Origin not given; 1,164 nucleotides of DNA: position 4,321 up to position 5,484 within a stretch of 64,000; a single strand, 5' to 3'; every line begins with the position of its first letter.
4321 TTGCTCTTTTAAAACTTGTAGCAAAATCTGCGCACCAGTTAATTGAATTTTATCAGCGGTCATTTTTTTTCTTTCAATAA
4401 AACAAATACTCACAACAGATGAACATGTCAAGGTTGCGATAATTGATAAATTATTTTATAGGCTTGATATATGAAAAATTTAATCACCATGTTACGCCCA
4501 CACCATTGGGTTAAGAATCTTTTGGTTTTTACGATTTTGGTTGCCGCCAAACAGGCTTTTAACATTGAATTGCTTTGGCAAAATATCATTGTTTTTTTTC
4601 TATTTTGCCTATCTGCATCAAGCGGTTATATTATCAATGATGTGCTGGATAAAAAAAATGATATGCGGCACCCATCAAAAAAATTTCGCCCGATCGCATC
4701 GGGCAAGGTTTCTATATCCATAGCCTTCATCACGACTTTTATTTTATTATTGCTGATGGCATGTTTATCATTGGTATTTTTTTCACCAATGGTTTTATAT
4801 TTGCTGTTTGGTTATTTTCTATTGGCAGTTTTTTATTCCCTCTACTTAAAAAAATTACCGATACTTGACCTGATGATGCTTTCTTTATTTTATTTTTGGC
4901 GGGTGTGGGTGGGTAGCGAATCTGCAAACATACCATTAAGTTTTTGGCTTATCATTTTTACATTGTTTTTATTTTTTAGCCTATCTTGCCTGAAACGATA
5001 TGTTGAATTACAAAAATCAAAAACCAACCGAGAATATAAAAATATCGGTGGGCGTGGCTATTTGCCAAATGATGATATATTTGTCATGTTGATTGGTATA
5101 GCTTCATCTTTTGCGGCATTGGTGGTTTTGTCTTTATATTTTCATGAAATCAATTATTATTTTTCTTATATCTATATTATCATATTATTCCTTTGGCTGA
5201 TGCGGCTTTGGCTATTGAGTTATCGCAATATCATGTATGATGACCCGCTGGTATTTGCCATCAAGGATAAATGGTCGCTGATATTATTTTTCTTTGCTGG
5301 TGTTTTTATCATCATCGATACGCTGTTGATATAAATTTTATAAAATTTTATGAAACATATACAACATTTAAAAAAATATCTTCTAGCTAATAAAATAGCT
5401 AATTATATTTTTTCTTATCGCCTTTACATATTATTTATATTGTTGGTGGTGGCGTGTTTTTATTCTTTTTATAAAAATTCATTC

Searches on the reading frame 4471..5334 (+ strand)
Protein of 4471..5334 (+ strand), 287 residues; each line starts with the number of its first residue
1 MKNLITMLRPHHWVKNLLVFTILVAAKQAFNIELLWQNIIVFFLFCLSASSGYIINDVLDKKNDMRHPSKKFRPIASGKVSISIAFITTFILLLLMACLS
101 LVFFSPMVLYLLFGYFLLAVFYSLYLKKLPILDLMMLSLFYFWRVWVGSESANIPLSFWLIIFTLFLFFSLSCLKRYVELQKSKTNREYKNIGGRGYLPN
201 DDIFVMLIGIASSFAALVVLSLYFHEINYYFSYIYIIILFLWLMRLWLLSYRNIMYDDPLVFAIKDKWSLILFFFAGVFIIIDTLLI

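Call 4: search_protein_families(library=pfam, proteins=[window:4471-5334:+], max_evalue=0.01)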
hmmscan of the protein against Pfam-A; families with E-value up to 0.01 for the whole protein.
window:4471-5334:+ (287 aa): 1 family
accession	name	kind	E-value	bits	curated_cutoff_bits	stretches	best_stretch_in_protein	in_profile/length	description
PF01040.23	UbiA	-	1.2e-21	77.6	34.2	1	19-252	2-235/250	UbiA prenyltransferase family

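Call 5: search_protein_families(library=ncbifam, proteins=[window:4471-5334:+], max_evalue=0.01)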
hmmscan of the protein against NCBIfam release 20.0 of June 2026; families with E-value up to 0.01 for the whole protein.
window:4471-5334:+ (287 aa): 14 families
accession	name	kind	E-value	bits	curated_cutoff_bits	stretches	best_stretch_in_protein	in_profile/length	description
NF006088.0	PRK08238.1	equivalog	1.8e-81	274.2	351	1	2-282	193-478/482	UbiA family prenyltransferase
NF008978.0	PRK12324.1-4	equivalog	8.2e-42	143.3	207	1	3-188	34-220/322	decaprenyl-phosphate phosphoribosyltransferase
NF008977.0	PRK12324.1-2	equivalog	4.4e-38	131.4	234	1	4-272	5-277/297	decaprenyl-phosphate phosphoribosyltransferase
NF008976.0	PRK12324.1-1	equivalog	7.9e-31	107.6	474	1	4-184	21-204/306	decaprenyl-phosphate phosphoribosyltransferase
NF009523.0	PRK12884.1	equivalog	4.9e-12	45.6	269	1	1-165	4-162/279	prenyltransferase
TIGR01474.1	ubiA_proteo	equivalog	2.4e-09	37.1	275.45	1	19-159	24-162/282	4-hydroxybenzoate octaprenyltransferase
NF009521.0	PRK12882.1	equivalog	1.2e-07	31.3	296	1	5-136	9-136/280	geranylgeranylglycerol-phosphate geranylgeranyltransferase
TIGR01473.1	cyoE_ctaB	equivalog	5.8e-07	29.6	210.3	1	16-226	13-223/281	heme o synthase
NF005742.0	PRK07566.1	equivalog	2.2e-06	27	313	1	2-173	29-203/315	chlorophyll synthase ChlG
TIGR01475.1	ubiA_other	subfamily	3.6e-06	26.6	180.8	1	20-149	23-147/282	UbiA-like polyprenyltransferase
NF003349.0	PRK04375.1-2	equivalog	6.8e-06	25.5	246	1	14-128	36-152/318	heme o synthase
NF009514.0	PRK12873.1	equivalog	9.3e-06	25.2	246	1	37-100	50-111/297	4-hydroxybenzoate polyprenyltransferase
TIGR01476.1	chlor_syn_BchG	subfamily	4.6e-05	23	212.3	1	4-166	3-169/283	(bacterio)chlorophyll synthase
NF009526.0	PRK12888.1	equivalog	0.0011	18.4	364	1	24-111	39-126/301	4-hydroxybenzoate octaprenyltransferase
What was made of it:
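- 4471..5334 (+): UbiA-family polyprenyl-phosphate phosphoribosyltransferase (DPPR-synthase type), without the HAD phosphatase domain. NCBIfam PRK08238 scores 274 bits, but only over the C-terminal half of the model (call 5).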

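Call 40: search_solved_structures(query=window:4471-5334:+, max_evalue=0.001, show_alignments=1)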
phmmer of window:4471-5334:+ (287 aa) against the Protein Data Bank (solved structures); distinct sequences matched with E-value up to 0.001: 2.
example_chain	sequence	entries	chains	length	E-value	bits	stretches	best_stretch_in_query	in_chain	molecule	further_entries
8j8j_D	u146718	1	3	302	1.7e-23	86.9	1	4-186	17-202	Decaprenyl-phosphate phosphoribosyltransferase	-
8j8k_A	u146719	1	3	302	2.5e-14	56.8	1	4-186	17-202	Decaprenyl-phosphate phosphoribosyltransferase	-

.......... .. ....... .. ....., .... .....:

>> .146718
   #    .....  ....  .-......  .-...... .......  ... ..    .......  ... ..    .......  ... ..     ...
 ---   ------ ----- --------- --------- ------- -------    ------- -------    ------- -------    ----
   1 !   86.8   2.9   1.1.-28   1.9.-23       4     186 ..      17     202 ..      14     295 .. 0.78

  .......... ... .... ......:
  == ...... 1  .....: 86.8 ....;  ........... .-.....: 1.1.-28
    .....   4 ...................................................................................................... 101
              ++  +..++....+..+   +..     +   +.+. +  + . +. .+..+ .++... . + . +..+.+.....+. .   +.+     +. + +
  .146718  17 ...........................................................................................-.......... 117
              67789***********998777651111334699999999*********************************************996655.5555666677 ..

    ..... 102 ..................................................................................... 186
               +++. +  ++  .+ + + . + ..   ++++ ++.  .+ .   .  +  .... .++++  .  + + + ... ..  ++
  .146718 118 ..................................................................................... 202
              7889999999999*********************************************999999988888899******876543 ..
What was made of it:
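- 4471..5334 (+): Matches Rv3806c structure 8j8j at E 1.7e-23, with the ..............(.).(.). motif (call 40).
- On DprE1/DprE2 epimerase system: UbiA 4471-5334 matches Rv3806c at E 1.7e-23 (call 40).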

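Call 51: search_dna_similar(query=window:4471-5334:+, collection=plasmids, mode=protein, max_evalue=1e-10, max_rows=60)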
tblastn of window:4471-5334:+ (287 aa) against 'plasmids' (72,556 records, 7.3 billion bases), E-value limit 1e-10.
Records with a match: 94; places in all: 94; records where one place covers at least 80% of the query: 78.
Best place of each record, by identity: <60% 94.
By first word of the organism name: Rhizobium 35; Sinorhizobium 5; Azospirillum 3; Salipiger 3; Sphingomonadaceae 3; Burkholderia 3; Mesorhizobium 3; Vibrio 3; Cereibacter 3; Rhodovulum 2; and 26 more.
By predicted mobility (MOB-suite, as given by PLSDB): non-mobilizable 64; conjugative 20; mobilizable 10.
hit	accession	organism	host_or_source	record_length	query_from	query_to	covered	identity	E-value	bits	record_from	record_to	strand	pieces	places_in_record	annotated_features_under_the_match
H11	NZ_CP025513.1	Neorhizobium sp. SOG26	Oryza glumipatula,Whole ...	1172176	1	280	98%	38.9%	8e-24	108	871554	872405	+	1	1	none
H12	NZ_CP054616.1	Azospirillum oryzae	cell culture,soil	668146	8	281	95%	36.3%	7e-20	97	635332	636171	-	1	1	UbiA family prenyltransferase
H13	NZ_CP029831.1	Azospirillum ramasamyi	single cell,Cow dung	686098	3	281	97%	35.3%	1e-23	107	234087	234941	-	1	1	UbiA family prenyltransferase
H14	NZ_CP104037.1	Rhizobium sp. SRDI969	Pisum sativum,Cell culture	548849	7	281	96%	35.8%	5e-19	94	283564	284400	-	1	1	UbiA family prenyltransferase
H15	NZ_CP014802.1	Salipiger profundus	single cell,environmental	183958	2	269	93%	36.6%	4e-25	112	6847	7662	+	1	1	UbiA family prenyltransferase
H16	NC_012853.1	Rhizobium leguminosarum bv. trifolii WSM1325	-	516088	7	281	96%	35.5%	6e-19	94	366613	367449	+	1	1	UbiA family prenyltransferase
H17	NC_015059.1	Granulicella tundricola MP5ACTX9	-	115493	2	272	94%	35.6%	9e-16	84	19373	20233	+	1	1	UbiA family prenyltransferase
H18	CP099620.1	Sphingomonadaceae bacterium OTU29MARTA1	Arabidopsis thaliana,pure culture,leaf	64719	3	281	97%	34.6%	1e-27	119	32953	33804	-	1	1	UbiA family prenyltransferase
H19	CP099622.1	Sphingomonadaceae bacterium OTU29THOMA1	Arabidopsis thaliana,pure culture,leaf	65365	3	281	97%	34.6%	1e-27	119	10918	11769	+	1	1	UbiA family prenyltransferase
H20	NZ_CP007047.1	Rhizobium leguminosarum bv. trifolii WSM1689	root nodule of Trifolium uniflorum ...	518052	7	281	96%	35.1%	3e-20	98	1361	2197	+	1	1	UbiA family prenyltransferase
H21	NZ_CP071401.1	Rhizobium leguminosarum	lentil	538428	7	281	96%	35.1%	4e-20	97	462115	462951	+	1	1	UbiA family prenyltransferase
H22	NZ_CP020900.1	Rhizobium phaseoli Brasil 5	Phaseolus vulgaris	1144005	7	281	96%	35.1%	9e-20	96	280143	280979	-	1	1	record has no annotation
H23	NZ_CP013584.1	Rhizobium phaseoli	Phaseolus vulgaris,Whole ...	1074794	7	280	95%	35.2%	1e-20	99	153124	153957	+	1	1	record has no annotation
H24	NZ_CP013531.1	Rhizobium phaseoli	Phaseolus vulgaris,Whole ...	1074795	7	280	95%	35.2%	1e-20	99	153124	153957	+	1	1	record has no annotation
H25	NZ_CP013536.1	Rhizobium phaseoli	Phaseolus vulgaris,Whole ...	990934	7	280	95%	35.2%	5e-20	97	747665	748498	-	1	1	UbiA family prenyltransferase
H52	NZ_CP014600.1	Salipiger sp. CCB-MM3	mangrove soil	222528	1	269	94%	34.4%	1e-27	119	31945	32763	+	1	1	UbiA family prenyltransferase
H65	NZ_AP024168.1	Vibrio alfacsensis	-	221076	5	282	97%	31.9%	4e-13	77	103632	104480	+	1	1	UbiA family prenyltransferase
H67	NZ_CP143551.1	Burkholderia multivorans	Homo sapiens,bronchoalveolar lavage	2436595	8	269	91%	33.8%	5e-18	91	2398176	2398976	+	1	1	none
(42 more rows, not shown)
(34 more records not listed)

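Call 52: get_annotated_region(hit=H16, flank=7000)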
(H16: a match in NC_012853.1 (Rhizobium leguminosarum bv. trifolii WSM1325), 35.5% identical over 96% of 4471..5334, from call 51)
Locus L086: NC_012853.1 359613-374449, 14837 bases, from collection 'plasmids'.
description: Rhizobium leguminosarum bv. trifolii WSM1325 plasmid pR132503, complete sequence
organism: Rhizobium leguminosarum bv. trifolii WSM1325 (NCBI taxid 395491)
taxonomy: Bacteria; Pseudomonadota; Alphaproteobacteria; Hyphomicrobiales; Rhizobiaceae; Rhizobium; Rhizobium leguminosarum; Rhizobium leguminosarum bv. trifolii WSM1325
host: -; source: -; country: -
typing (MOB-suite, as given by PLSDB): conjugative; replicon rep_cluster_32; relaxase MOBQ; mating-pair formation MPF_T
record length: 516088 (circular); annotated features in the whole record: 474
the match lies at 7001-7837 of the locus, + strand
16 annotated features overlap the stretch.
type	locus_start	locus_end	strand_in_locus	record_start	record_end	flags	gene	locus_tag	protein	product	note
CDS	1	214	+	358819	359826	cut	-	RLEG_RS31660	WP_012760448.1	SDR family oxidoreductase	-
CDS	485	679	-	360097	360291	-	-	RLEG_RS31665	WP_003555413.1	hypothetical protein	-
CDS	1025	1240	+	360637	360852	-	-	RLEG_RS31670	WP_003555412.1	hypothetical protein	-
CDS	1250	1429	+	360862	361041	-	-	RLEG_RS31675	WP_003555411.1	hypothetical protein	-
CDS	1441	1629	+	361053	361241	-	-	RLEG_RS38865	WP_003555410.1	hypothetical protein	-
CDS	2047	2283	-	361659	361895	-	-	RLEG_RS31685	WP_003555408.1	hypothetical protein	-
CDS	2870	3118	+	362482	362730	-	-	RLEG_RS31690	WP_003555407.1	hypothetical protein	-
CDS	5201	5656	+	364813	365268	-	-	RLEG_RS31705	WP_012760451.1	hypothetical protein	-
CDS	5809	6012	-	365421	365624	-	-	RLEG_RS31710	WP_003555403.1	hypothetical protein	-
CDS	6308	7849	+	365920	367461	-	-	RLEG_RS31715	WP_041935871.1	UbiA family prenyltransferase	-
CDS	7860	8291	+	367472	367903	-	-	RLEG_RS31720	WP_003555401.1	GtrA family protein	-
CDS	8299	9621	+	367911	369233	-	-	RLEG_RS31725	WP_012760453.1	FAD-binding oxidoreductase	-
CDS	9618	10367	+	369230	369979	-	-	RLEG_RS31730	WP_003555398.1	SDR family oxidoreductase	-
CDS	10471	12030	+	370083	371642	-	-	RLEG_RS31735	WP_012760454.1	hypothetical protein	-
CDS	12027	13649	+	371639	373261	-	-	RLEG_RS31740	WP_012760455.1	hypothetical protein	-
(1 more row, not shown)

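Call 53: get_annotated_region(hit=H18, flank=7000)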
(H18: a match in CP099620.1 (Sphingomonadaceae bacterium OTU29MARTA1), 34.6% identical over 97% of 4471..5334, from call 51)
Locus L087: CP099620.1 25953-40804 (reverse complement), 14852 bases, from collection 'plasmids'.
description: Sphingomonadaceae bacterium OTU29MARTA1 plasmid unnamed2, complete sequence
organism: Sphingomonadaceae bacterium OTU29MARTA1 (NCBI taxid 2952888)
taxonomy: Bacteria; Pseudomonadota; Alphaproteobacteria; Sphingomonadales; Sphingomonadaceae; ; Sphingomonadaceae bacterium OTU29MARTA1
host: -; source: Arabidopsis thaliana,pure culture,leaf; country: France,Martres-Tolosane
typing (MOB-suite, as given by PLSDB): non-mobilizable; replicon rep_cluster_1131
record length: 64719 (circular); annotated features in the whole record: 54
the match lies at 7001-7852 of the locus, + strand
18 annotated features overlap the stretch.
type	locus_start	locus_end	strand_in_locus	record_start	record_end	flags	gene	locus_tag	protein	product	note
CDS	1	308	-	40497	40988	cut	-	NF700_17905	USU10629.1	RES domain-containing protein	-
CDS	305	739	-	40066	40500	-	-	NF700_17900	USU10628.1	DUF2384 domain-containing protein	-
CDS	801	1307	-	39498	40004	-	-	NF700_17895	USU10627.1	TIGR02594 family protein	-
CDS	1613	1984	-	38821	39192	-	-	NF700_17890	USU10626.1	hypothetical protein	-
CDS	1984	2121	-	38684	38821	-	-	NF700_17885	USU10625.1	hypothetical protein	-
CDS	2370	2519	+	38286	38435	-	-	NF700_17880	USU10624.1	hypothetical protein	-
CDS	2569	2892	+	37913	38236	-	-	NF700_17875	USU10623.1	hypothetical protein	-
CDS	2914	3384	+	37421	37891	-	-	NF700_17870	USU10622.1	hypothetical protein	-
CDS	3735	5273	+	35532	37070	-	-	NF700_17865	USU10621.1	hypothetical protein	-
CDS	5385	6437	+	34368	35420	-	-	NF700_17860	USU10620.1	hypothetical protein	-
CDS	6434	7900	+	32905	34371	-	-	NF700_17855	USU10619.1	UbiA family prenyltransferase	-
CDS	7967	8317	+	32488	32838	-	-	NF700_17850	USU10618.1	hypothetical protein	-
CDS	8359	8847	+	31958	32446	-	-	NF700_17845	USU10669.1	RES domain-containing protein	-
CDS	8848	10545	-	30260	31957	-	-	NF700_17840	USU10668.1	hypothetical protein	-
CDS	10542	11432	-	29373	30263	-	-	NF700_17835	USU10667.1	phosphatase PAP2 family protein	-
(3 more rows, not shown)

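Call 54: get_annotated_region(hit=H52, flank=7000)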
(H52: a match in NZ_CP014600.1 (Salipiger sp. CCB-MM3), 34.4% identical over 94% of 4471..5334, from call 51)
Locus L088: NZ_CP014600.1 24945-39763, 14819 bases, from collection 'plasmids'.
description: Salipiger sp. CCB-MM3 plasmid unnamed4, complete sequence
organism: Salipiger sp. CCB-MM3 (NCBI taxid 1792508)
taxonomy: Bacteria; Pseudomonadota; Alphaproteobacteria; Rhodobacterales; Roseobacteraceae; Salipiger; Salipiger sp. CCB-MM3
host: -; source: mangrove soil; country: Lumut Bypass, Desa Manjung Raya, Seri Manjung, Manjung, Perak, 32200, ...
typing (MOB-suite, as given by PLSDB): non-mobilizable; replicon rep_cluster_378
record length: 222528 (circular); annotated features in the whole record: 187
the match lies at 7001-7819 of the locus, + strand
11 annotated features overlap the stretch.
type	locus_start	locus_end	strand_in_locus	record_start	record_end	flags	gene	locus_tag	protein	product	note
CDS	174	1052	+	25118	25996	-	-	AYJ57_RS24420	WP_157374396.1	transferrin-binding protein-like solute binding protein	-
CDS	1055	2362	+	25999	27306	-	-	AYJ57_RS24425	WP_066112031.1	tetratricopeptide repeat protein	-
CDS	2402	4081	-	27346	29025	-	-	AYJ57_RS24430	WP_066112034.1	alpha/beta hydrolase fold domain-containing protein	-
CDS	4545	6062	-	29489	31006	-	-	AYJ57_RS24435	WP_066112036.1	peptide MFS transporter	GO:0055085 - transmembrane transport [Evidence IEA]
CDS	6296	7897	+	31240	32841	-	-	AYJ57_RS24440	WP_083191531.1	UbiA family prenyltransferase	-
CDS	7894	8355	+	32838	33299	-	-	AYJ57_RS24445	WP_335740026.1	GtrA family protein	-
CDS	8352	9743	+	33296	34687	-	-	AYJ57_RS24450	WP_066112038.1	FAD-binding oxidoreductase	-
CDS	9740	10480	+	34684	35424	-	-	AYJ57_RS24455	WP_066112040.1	SDR family oxidoreductase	-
CDS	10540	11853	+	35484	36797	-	-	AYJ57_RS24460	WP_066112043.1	glycosyltransferase family 87 protein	-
CDS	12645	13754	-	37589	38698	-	-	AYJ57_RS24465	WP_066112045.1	ParB N-terminal domain-containing protein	-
CDS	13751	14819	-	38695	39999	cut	-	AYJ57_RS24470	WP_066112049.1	AAA family ATPase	-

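Call 55: search_solved_structures(query=L086:8299-9621:+, max_evalue=1e-10)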
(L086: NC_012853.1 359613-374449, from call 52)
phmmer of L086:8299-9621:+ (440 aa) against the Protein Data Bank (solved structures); distinct sequences matched with E-value up to 1e-10: 12.
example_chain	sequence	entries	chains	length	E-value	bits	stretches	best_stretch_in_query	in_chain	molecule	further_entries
4aut_A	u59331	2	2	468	3.8e-84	286.5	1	2-438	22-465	DECAPRENYL-PHOSPHORYL-BETA-D-RIBOFURANOSE-2-OXIDOREDUCTASE | DprE1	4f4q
21gq_A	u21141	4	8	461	1.6e-79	271.4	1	30-438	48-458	Decaprenylphosphoryl-beta-D-ribose oxidase | Oxidoreductase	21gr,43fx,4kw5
6hfv_A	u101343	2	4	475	1.7e-79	271.2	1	30-438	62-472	Decaprenylphosphoryl-beta-D-ribose oxidase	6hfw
5oep_A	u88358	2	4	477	1.8e-79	271.2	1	30-438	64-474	Decaprenylphosphoryl-beta-D-ribose oxidase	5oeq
4p8c_A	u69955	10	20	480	1.8e-79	271.2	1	30-438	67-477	Probable decaprenylphosphoryl-beta-D-ribose oxidase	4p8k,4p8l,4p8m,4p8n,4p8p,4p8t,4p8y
4fdn_A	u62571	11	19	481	1.8e-79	271.2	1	30-438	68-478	oxidoreductase DprE1 | Probable decaprenylphosphoryl-beta-D-ribose oxidase | decaprenylphosphoryl-beta-D-ribose oxidase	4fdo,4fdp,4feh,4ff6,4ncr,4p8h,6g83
5oel_A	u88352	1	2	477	8.1e-79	269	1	30-438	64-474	Decaprenylphosphoryl-beta-D-ribose oxidase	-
21gt_B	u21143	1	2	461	1.1e-78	268.6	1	30-438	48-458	Decaprenylphosphoryl-beta-D-ribose oxidase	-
4g3t_A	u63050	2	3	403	7.9e-78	265.7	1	41-438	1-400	oxidoreductase DprE1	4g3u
2exr_A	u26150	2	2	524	2.5e-12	49.9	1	26-175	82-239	Cytokinin dehydrogenase 7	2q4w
6c80_A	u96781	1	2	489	4.9e-12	49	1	28-175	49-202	cytokinin oxidase LuCKX1.1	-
4ml8_A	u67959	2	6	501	2e-11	46.9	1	33-175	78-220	Cytokinin oxidase 2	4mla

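Call 56: search_solved_structures(query=L086:9618-10367:+, max_evalue=1e-15)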
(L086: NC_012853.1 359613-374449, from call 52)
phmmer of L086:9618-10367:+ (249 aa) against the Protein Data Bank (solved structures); distinct sequences matched with E-value up to 1e-15: 3.
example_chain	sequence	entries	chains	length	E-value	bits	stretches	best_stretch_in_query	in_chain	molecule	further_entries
21gq_C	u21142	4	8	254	3e-28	102.1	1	6-247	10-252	Decaprenylphosphoryl-2-keto-beta-D-erythro-pentose reductase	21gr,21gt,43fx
2nwq_A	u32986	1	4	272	9.6e-17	64.4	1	5-186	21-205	Probable short-chain dehydrogenase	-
6ixj_A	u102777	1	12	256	2.9e-16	62.9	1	3-190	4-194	Sulfoacetaldehyde reductase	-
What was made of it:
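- Other UbiA loci have GtrA-DprE1-DprE2 in the same position, verified against DprE1 and DprE2 structures at E 3.8e-84 and 3e-28 (calls 52, 54, 55, 56).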

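Call 63: get_annotated_region(hit=H65, flank=7000)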
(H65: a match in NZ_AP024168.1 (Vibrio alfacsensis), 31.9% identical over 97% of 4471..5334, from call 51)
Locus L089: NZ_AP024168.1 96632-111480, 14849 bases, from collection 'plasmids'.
description: Vibrio alfacsensis strain 04Ya108 plasmid pYa108, complete sequence
organism: Vibrio alfacsensis (NCBI taxid 1074311)
taxonomy: Bacteria; Pseudomonadota; Gammaproteobacteria; Vibrionales; Vibrionaceae; Vibrio; Vibrio alfacsensis
host: -; source: -; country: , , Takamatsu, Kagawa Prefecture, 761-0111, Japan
typing (MOB-suite, as given by PLSDB): non-mobilizable
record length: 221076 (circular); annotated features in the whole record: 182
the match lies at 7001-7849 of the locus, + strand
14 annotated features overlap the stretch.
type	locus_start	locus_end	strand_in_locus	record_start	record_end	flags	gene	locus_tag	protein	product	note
CDS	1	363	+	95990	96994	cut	-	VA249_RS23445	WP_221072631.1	tyrosine-type recombinase/integrase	GO:0015074 - DNA integration [Evidence IEA]; GO:0006310 - DNA recombination [Evidence IEA]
CDS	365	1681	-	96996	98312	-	-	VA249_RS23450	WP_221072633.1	putative O-glycosylation ligase, exosortase A system-associated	-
CDS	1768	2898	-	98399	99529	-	-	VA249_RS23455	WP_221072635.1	glycosyltransferase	-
CDS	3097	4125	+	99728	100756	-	-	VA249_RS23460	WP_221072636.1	GHMP kinase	-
CDS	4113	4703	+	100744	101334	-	-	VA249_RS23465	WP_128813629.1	D-sedoheptulose 7-phosphate isomerase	-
CDS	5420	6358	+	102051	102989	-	-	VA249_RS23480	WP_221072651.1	hypothetical protein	-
CDS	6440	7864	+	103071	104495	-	-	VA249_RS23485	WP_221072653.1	UbiA family prenyltransferase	-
CDS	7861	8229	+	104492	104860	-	-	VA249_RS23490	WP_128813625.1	EamA family transporter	-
CDS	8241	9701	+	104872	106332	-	-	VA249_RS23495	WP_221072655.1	hypothetical protein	-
CDS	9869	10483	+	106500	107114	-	-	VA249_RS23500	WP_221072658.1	hypothetical protein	-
CDS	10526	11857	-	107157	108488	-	-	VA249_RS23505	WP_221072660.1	hypothetical protein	-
CDS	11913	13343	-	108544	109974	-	-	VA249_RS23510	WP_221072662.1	hypothetical protein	-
CDS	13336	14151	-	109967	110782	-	-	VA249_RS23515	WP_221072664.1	XrtA-associated tyrosine autokinase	-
CDS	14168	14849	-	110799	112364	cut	-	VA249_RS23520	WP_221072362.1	XrtA system polysaccharide chain length determinant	-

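Call 64: get_annotated_region(hit=H67, flank=7000)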
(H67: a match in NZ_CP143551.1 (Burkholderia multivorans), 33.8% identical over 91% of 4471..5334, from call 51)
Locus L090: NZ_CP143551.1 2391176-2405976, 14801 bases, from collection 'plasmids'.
description: Burkholderia multivorans strain 2023CK-01339 plasmid unnamed1, complete sequence
organism: Burkholderia multivorans (NCBI taxid 87883)
taxonomy: Bacteria; Pseudomonadota; Betaproteobacteria; Burkholderiales; Burkholderiaceae; Burkholderia; Burkholderia multivorans
host: -; source: Homo sapiens,bronchoalveolar lavage; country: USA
typing (MOB-suite, as given by PLSDB): non-mobilizable
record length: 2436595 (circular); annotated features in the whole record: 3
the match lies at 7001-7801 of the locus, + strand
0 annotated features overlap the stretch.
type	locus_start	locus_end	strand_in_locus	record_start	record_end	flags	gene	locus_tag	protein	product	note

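Call 69: find_related_loci(query=A4, collection=metagenome_contigs, flank=10000)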
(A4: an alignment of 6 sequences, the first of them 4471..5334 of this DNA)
Query A4 (287 aa) in metagenome_contigs; peptide patterns used: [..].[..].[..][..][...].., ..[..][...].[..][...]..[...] (x = any residue, [..] = any of these).
600 stretches matched a pattern (row limit reached: there are more); 573 encode a relative of the query (tblastn E <= 1e-3); the best 80 are kept; 80 distinct loci.
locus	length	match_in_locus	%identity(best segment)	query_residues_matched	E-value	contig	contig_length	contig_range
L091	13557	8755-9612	39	4-281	1e-58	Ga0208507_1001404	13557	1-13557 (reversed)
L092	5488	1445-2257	41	5-270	7e-57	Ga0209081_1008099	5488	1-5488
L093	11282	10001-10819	36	5-271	3e-56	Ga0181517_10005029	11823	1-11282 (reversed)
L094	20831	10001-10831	36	2-271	5e-56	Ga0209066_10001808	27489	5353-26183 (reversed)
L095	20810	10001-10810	39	5-269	4e-55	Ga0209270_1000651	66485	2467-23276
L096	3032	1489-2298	39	5-269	2e-55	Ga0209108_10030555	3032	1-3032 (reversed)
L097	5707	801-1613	41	1-267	8e-55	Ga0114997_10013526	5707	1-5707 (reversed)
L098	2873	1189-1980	41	7-266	1e-54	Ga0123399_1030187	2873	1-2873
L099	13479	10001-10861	36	1-283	3e-54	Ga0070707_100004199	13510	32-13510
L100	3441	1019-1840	36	3-269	9e-54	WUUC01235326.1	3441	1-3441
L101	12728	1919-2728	36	5-269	6e-53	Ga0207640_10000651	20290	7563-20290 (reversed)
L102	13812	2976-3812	41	1-272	7e-53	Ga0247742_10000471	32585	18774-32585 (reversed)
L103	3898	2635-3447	38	5-271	5e-53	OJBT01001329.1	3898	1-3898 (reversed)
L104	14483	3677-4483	39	5-269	7e-53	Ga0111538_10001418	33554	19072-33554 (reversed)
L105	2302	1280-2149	35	2-286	1e-53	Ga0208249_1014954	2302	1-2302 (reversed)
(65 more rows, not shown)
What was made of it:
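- Tried and rejected: It was repeated with 6 sequences (call 69).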

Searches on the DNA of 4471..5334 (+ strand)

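Call 95: search_dna_similar(query=L089:6440-7864:+, collection=ecoli_genomes, mode=distant, max_evalue=0.001, max_rows=10)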
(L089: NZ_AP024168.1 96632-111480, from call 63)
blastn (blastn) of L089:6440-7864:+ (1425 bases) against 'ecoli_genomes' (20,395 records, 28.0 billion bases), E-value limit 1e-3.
No match.
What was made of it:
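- Tried and rejected: A blastn of a Vibrio PPPRS gene against E. coli genomes, tried to locate the E. coli example, gave no match (call 95).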
